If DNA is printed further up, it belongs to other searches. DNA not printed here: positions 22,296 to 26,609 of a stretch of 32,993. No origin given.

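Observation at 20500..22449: GHKL (MORC-like) ATPase fused to a Shedu-like PD-(D/E)xK domain, embedded between drmMI and drmA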

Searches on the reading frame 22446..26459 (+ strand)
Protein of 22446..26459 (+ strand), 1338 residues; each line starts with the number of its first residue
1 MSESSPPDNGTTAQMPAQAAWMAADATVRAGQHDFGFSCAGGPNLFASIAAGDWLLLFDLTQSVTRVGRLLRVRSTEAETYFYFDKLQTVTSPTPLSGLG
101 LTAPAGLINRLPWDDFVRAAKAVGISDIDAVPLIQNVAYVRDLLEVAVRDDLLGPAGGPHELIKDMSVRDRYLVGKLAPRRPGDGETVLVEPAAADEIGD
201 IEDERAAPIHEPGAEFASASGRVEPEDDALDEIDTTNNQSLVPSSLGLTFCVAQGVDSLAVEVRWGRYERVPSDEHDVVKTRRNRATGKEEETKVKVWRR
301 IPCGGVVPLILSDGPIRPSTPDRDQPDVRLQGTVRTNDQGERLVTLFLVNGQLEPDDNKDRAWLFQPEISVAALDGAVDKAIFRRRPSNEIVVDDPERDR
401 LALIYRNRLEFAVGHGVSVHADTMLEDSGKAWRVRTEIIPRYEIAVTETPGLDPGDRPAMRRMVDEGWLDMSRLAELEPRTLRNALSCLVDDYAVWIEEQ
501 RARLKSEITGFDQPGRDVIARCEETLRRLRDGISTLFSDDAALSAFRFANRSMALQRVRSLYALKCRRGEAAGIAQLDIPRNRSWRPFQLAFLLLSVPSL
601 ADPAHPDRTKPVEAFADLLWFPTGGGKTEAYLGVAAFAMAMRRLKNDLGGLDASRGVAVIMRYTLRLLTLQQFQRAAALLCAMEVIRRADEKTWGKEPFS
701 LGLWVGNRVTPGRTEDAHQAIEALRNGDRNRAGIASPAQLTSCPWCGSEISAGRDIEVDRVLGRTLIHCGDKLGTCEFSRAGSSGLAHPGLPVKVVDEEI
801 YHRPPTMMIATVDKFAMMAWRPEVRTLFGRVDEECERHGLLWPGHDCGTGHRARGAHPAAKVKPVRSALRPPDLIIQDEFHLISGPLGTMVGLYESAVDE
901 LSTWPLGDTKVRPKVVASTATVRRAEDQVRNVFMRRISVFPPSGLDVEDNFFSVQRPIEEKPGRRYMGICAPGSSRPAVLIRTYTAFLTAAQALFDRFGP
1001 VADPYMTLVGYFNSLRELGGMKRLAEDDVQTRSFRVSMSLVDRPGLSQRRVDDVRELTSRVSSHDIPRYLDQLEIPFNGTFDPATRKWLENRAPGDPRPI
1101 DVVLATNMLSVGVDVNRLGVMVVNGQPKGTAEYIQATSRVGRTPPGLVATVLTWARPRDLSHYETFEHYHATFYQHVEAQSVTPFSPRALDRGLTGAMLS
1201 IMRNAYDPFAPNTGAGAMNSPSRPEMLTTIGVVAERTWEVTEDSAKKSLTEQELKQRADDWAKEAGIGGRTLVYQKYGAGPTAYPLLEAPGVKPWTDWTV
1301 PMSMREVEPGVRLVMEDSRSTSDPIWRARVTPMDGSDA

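Call 6: search_protein_families(library=pfam, proteins=[window:22446-26459:+], max_evalue=0.01)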
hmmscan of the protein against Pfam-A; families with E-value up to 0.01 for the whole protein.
window:22446-26459:+ (1338 aa): 2 families
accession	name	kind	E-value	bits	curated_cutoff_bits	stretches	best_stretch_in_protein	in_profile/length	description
PF00271.37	Helicase_C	-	2.2e-06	28.3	23.5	1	1077-1142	45-108/110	Helicase conserved C-terminal domain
PF00270.35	DEAD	-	0.006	16.8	26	0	622-684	22-73/167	DEAD/DEAH box helicase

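Call 7: search_protein_families(library=padloc, proteins=[window:22446-26459:+], max_evalue=0.001)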
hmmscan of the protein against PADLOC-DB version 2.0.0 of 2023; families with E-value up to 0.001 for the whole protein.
window:22446-26459:+ (1338 aa): 10 families
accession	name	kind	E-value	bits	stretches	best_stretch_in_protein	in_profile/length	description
PDLC02567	DrmA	-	0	1528.7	1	44-1330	443-1737/1750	DrmA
PDLC02577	DrmA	-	0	1143.1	1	645-1331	2-692/697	DrmA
PDLC02575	DrmA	-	0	1112.2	1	460-1318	1-831/837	DrmA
PDLC02571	DrmA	-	4.4e-213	708.3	2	791-1282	768-1243/1282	DrmA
PDLC02568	DrmA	-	9.4e-112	372.6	1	735-1204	27-479/611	DrmA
PDLC02574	DrmA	-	6.6e-68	226.6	1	1069-1318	5-255/269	DrmA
PDLC02576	DrmA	-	6.6e-62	207.6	2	583-983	497-874/1235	DrmA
PDLC02573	DrmA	-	1.4e-05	21.3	1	1098-1183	793-879/1018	DrmA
PDLC02570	DrmA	-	0.00032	17.2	0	1101-1166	583-648/851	DrmA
PDLC02569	DrmA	-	0.00078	15.3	0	1101-1170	831-897/1095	DrmA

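Call 59: find_related_loci(query=window:22446-26459:+, collection=metagenome_contigs, flank=10000)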
Query window:22446-26459:+ (1338 aa) in metagenome_contigs; peptide patterns used: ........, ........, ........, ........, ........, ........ (x = any residue, [..] = any of these).
600 stretches matched a pattern (row limit reached: there are more); 574 encode a relative of the query (tblastn E <= 1e-3); the best 80 are kept; 80 distinct loci.
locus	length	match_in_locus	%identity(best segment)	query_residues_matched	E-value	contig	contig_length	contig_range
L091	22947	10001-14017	86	1-1338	0e+0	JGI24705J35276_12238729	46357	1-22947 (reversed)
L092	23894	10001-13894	88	41-1338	0e+0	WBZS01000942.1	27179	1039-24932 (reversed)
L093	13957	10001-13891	82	35-1331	0e+0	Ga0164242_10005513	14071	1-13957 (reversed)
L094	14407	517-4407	82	35-1331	0e+0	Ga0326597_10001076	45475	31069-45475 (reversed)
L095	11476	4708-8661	80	11-1331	0e+0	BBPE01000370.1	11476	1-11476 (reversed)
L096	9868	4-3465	91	186-1338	0e+0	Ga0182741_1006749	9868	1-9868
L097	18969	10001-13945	80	16-1334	0e+0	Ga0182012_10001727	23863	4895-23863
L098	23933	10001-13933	78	18-1331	0e+0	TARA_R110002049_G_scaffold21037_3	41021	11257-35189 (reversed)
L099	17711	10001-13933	78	18-1331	0e+0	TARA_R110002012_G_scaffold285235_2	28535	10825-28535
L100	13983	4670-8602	78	18-1331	0e+0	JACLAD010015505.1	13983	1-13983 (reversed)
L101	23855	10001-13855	83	46-1331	0e+0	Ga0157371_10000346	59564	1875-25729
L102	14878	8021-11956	76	19-1329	0e+0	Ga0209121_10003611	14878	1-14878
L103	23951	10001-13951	81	11-1330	0e+0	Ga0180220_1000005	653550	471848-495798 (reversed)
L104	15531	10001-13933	73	19-1327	0e+0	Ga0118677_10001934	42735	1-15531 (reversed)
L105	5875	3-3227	85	256-1331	0e+0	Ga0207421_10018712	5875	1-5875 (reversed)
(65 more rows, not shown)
